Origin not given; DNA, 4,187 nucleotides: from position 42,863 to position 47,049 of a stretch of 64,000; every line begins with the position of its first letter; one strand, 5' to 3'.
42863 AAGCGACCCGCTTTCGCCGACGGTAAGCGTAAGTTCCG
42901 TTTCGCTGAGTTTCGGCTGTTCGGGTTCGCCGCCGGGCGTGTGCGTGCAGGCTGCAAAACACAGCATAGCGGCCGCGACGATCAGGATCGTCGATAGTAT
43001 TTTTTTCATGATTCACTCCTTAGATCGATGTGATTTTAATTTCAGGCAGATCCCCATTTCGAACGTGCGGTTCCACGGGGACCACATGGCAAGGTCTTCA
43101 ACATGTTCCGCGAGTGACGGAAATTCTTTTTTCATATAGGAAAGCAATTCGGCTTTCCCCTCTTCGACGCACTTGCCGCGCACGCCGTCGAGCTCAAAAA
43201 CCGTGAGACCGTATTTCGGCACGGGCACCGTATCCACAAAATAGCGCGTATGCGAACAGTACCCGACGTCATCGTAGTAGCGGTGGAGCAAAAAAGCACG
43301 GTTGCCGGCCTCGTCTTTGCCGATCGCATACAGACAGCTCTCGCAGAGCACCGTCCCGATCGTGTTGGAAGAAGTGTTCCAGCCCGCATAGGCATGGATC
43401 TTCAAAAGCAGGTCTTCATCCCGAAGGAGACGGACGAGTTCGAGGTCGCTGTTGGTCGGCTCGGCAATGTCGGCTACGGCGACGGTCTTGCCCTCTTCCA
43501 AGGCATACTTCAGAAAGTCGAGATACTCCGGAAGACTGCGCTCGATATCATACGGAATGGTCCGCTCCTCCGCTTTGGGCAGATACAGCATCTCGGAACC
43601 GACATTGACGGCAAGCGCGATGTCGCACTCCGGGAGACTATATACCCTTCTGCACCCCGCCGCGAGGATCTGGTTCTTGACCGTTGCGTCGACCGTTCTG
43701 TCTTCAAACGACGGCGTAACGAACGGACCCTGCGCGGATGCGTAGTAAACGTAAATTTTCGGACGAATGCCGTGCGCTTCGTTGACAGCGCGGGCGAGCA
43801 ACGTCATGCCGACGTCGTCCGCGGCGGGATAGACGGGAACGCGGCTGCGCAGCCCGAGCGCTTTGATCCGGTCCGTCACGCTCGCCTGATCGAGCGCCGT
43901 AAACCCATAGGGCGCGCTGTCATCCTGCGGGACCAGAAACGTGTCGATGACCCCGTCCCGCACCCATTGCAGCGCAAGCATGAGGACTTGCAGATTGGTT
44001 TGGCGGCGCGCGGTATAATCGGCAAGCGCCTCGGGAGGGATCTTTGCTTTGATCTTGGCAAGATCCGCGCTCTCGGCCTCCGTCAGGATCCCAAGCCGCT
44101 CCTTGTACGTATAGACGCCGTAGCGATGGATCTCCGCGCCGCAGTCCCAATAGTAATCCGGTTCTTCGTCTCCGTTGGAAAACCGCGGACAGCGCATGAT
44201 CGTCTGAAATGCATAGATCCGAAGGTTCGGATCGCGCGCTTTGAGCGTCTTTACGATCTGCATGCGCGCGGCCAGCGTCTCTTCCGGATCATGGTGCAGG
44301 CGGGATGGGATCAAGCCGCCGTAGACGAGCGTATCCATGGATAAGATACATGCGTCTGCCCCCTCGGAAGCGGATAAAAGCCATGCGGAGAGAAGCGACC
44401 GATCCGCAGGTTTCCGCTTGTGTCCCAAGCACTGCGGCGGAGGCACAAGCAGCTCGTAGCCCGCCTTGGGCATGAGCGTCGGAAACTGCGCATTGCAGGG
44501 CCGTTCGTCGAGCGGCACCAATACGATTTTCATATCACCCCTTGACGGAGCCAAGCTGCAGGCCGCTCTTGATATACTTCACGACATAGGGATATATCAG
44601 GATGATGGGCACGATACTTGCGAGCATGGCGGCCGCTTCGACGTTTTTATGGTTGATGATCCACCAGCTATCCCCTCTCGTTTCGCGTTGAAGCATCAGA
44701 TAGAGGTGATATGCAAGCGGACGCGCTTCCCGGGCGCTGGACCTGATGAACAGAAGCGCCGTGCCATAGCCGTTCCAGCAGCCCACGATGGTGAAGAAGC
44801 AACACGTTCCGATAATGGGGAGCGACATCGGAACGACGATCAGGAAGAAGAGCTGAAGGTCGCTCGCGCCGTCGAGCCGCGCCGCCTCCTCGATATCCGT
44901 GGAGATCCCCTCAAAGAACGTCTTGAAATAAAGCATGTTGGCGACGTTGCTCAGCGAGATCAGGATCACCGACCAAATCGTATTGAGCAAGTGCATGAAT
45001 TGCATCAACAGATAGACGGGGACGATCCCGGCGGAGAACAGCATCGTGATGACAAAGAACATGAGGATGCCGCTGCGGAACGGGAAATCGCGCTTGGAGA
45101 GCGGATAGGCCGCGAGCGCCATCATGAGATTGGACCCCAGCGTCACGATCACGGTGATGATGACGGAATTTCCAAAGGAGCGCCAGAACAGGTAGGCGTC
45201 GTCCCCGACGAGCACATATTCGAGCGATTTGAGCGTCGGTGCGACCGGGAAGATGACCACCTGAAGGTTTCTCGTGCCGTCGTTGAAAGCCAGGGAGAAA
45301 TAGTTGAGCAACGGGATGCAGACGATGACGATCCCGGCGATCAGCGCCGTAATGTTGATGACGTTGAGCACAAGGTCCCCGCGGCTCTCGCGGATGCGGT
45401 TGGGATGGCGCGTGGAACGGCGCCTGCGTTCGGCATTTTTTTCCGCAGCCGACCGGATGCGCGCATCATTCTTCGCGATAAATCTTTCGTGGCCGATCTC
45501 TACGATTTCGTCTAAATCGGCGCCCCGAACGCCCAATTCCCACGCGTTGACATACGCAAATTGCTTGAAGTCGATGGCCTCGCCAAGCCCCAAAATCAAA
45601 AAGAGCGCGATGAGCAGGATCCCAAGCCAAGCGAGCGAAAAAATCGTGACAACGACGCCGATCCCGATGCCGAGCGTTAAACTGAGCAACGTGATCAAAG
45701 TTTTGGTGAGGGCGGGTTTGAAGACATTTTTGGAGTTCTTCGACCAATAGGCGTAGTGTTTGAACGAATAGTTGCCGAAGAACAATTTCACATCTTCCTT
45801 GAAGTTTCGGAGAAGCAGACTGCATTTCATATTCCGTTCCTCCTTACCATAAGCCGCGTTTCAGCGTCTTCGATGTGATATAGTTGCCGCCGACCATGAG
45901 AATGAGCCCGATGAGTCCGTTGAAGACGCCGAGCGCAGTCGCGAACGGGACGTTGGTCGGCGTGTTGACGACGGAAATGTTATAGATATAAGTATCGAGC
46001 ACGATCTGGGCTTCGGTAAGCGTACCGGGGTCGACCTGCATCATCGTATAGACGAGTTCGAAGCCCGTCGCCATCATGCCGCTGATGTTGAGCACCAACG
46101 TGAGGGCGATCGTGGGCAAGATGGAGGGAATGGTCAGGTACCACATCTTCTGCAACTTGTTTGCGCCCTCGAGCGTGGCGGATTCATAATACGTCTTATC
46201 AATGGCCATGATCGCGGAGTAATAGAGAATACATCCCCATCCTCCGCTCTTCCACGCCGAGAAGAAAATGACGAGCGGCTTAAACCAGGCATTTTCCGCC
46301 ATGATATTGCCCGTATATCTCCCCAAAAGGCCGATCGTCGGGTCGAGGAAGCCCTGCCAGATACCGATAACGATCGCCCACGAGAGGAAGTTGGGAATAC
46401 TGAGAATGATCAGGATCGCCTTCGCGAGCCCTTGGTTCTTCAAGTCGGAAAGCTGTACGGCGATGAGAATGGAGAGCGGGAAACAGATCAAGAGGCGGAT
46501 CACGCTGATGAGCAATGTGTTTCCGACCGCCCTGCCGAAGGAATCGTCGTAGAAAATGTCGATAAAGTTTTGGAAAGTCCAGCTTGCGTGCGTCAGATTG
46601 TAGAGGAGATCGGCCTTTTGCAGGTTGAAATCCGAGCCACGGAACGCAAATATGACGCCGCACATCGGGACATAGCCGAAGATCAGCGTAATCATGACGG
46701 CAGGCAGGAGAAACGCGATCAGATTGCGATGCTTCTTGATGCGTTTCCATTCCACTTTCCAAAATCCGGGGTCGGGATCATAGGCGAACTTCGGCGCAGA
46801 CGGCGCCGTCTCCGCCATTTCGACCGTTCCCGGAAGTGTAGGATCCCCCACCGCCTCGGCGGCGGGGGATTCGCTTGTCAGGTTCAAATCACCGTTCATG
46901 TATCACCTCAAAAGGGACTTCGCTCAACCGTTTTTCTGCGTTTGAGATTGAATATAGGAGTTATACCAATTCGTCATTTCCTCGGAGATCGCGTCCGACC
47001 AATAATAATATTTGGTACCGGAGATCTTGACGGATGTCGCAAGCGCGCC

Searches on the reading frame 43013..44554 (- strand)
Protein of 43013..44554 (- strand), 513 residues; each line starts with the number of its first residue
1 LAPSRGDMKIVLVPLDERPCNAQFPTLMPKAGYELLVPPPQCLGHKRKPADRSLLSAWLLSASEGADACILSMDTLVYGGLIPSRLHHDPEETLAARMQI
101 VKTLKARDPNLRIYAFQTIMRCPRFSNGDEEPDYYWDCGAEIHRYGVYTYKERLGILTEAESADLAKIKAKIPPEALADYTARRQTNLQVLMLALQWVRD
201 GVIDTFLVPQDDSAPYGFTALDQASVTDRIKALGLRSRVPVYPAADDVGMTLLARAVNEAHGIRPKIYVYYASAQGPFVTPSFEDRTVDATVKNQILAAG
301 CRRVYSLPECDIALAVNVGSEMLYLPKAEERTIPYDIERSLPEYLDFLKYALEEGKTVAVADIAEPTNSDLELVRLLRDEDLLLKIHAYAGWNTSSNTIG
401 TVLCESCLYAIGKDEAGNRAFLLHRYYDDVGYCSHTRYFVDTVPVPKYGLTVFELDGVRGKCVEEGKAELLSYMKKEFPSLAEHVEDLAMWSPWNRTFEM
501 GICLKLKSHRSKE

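Call 37: search_protein_families(library=pfam, proteins=[window:43013-44554:-], max_evalue=0.001)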
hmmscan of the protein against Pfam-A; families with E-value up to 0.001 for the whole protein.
window:43013-44554:- (513 aa): 1 family
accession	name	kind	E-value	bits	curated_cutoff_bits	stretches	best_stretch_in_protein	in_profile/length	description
PF13552.11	DUF4127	-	5e-146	487.5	27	1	10-502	1-488/489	Protein of unknown function (DUF4127)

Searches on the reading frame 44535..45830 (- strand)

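Call 37: search_protein_families(library=pfam, proteins=[window:44535-45830:-], max_evalue=0.001)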
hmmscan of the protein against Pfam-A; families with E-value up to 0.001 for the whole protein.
window:44535-45830:- (431 aa): 1 family
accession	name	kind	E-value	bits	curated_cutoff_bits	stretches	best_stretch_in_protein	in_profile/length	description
PF00528.27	BPD_transp_1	-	7e-09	36.1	26.4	1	255-419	19-177/184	Binding-protein-dependent transport system inner membrane component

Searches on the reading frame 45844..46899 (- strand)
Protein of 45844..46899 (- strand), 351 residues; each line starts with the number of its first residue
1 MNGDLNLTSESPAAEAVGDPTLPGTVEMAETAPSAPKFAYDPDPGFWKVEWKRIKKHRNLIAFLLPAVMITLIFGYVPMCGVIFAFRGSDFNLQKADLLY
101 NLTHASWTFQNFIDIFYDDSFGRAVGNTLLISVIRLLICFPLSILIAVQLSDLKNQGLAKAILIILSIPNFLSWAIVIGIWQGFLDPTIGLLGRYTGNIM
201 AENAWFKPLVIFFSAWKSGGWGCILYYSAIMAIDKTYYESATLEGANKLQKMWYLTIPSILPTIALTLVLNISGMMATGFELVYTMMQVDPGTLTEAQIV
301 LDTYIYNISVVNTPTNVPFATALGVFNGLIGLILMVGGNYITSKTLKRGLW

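Call 37: search_protein_families(library=pfam, proteins=[window:45844-46899:-], max_evalue=0.001)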
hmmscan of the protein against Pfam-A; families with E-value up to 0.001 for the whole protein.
window:45844-46899:- (351 aa): 1 family
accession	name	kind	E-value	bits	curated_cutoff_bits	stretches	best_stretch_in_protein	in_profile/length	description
PF00528.27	BPD_transp_1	-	1.5e-11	44.8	26.4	1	141-336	3-173/184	Binding-protein-dependent transport system inner membrane component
